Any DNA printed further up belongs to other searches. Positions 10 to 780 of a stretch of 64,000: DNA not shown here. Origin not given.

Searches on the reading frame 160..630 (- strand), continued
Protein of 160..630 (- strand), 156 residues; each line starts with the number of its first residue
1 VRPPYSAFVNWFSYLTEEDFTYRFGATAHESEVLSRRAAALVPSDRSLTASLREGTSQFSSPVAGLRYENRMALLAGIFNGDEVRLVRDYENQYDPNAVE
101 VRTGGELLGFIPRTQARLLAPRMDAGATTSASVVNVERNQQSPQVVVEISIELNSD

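Call 72: find_related_loci(query=A4, collection=metagenome_contigs, flank=5000)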
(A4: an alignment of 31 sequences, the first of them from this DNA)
Query A4 (156 aa) in metagenome_contigs; peptide patterns used: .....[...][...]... (x = any residue, [..] = any of these).
302 stretches matched a pattern; 37 encode a relative of the query (tblastn E <= 1e-3); 37 distinct loci.
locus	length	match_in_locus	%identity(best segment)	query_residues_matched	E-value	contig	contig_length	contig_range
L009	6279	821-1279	65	2-154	5e-61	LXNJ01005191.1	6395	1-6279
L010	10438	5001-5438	48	5-153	9e-43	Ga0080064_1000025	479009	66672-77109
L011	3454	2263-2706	47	5-155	3e-40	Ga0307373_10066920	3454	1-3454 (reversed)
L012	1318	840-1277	42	5-152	1e-32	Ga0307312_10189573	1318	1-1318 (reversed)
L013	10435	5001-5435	37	5-150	6e-24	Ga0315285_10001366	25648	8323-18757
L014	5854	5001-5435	37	5-150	6e-24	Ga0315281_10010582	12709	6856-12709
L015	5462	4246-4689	35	3-150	6e-24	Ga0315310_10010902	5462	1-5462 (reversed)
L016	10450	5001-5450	33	2-151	6e-23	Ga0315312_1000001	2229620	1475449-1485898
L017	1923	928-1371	31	3-151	8e-21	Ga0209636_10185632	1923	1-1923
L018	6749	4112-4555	34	3-151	6e-20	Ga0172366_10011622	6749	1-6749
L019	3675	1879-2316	33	5-151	9e-19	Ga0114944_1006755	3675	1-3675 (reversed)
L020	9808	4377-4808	36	8-152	9e-19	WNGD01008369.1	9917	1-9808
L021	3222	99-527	34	8-151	5e-18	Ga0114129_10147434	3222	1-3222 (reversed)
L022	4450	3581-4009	34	8-151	1e-17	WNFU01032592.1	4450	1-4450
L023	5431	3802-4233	35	7-151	3e-17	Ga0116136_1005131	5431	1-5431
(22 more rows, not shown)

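Call 79: find_encoding_contigs(protein=P0130, flank=2000, max_places=3)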
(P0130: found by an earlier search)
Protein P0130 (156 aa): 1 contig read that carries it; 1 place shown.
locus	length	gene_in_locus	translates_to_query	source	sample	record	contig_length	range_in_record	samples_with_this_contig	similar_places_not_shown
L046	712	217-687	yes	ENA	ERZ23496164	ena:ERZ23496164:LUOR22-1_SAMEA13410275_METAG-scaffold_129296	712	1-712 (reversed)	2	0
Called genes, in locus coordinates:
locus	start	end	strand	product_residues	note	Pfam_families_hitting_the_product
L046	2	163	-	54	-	?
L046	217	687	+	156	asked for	PF08797:HIRAN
